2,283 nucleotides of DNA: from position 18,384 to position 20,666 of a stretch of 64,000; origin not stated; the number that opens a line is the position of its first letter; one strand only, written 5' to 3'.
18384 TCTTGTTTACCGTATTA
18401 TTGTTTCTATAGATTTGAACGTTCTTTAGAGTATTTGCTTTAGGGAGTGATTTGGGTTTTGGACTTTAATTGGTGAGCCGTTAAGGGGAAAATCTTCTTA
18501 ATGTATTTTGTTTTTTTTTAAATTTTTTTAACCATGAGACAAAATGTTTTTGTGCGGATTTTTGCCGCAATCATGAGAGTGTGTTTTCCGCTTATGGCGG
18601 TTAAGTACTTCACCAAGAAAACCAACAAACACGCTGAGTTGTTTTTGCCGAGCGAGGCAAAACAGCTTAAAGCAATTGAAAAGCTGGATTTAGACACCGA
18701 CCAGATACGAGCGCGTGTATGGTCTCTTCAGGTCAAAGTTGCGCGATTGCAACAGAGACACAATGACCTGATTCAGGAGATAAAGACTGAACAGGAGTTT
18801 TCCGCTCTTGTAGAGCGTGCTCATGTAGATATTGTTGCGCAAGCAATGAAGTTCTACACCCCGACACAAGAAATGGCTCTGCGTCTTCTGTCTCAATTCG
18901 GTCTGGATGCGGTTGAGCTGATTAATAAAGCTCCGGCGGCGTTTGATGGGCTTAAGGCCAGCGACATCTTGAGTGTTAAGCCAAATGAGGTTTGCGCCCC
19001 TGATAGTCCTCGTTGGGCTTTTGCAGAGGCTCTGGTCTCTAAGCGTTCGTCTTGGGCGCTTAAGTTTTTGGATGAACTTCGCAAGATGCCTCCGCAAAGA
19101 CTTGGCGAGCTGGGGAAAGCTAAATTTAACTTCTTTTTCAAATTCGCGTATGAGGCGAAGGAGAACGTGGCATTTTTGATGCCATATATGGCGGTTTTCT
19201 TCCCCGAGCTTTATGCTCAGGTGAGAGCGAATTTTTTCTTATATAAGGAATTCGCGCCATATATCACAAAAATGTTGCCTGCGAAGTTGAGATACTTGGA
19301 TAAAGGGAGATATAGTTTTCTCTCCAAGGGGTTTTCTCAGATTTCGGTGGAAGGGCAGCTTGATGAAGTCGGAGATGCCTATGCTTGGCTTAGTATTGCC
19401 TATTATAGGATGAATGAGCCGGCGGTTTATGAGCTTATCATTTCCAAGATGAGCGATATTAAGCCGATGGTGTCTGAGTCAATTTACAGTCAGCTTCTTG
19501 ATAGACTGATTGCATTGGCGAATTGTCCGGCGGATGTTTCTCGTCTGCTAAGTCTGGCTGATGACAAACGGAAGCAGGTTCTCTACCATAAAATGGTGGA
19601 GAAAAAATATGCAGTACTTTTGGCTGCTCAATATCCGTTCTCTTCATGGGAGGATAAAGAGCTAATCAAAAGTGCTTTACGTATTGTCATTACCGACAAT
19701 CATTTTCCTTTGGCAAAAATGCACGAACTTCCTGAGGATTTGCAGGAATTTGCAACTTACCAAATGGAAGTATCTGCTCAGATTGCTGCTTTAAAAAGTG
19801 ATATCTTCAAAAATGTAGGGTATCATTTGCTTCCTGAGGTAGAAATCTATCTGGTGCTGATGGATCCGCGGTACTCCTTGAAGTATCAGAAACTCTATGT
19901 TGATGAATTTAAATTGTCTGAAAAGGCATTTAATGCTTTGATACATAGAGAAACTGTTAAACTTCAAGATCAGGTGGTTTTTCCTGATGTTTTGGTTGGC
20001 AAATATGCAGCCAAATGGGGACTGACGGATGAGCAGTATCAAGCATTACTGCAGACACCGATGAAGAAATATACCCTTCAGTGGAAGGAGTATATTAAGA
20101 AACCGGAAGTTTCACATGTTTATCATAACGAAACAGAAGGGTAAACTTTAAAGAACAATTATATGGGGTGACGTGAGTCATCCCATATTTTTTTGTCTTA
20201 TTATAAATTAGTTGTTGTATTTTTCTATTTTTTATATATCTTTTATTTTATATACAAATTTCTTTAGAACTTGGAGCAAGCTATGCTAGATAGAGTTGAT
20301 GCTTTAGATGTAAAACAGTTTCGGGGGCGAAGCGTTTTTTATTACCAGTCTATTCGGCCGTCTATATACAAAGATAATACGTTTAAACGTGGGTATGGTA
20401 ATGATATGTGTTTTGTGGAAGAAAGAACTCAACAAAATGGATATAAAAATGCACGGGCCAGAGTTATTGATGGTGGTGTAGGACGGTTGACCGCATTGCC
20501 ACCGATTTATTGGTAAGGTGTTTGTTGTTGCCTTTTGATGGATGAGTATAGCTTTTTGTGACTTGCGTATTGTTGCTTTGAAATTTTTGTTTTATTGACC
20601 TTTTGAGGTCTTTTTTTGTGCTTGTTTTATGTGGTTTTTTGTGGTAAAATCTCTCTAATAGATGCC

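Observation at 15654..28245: Five ABC half-transporter genes within 12.6 kb: candidate dedicated export system of unknown substrate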

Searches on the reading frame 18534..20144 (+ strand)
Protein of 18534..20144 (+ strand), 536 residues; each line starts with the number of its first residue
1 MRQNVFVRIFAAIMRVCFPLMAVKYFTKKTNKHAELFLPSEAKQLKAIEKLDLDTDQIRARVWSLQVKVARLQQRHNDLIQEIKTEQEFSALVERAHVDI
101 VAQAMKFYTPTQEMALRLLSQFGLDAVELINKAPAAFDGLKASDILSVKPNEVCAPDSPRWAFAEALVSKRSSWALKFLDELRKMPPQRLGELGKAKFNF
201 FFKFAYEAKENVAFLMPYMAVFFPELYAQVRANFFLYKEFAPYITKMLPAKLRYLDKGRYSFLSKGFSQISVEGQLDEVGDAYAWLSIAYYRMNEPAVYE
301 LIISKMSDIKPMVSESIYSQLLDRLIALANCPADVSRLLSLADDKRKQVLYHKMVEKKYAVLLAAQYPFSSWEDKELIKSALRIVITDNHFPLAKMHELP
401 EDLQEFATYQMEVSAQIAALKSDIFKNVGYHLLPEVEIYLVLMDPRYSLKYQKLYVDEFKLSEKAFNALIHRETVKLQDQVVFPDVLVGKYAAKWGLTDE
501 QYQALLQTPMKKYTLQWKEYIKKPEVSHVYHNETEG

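Call 4: search_protein_families(library=pfam, proteins=[window:18534-20144:+], max_evalue=0.01)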
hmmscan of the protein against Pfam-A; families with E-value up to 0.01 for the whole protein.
window:18534-20144:+ (536 aa): 0 families

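Call 5: search_protein_families(library=ncbifam, proteins=[window:18534-20144:+], max_evalue=0.001)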
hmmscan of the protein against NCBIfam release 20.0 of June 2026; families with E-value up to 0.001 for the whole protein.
window:18534-20144:+ (536 aa): 0 families

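Call 39: search_protein_families(library=padloc, proteins=[window:18534-20144:+], max_evalue=0.001)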
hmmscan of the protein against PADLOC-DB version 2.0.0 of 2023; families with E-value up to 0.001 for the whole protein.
window:18534-20144:+ (536 aa): 0 families
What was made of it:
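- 18534..20144 (+): Fast-evolving 536-aa protein with no family match and a hydrophobic N-terminus. No Pfam, NCBIfam or PADLOC hit (calls 4, 5, 39).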

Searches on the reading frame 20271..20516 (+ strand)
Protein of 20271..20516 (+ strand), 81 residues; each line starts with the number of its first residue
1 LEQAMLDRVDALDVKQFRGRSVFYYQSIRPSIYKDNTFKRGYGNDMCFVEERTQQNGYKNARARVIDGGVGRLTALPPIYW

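Call 23: search_protein_families(library=pfam, proteins=[window:20271-20516:+], max_evalue=0.001)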
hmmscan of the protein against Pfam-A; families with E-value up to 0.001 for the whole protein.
window:20271-20516:+ (81 aa): 0 families

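Call 39: search_protein_families(library=padloc, proteins=[window:20271-20516:+], max_evalue=0.001)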
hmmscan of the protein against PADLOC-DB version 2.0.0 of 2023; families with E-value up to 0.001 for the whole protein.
window:20271-20516:+ (81 aa): 0 families
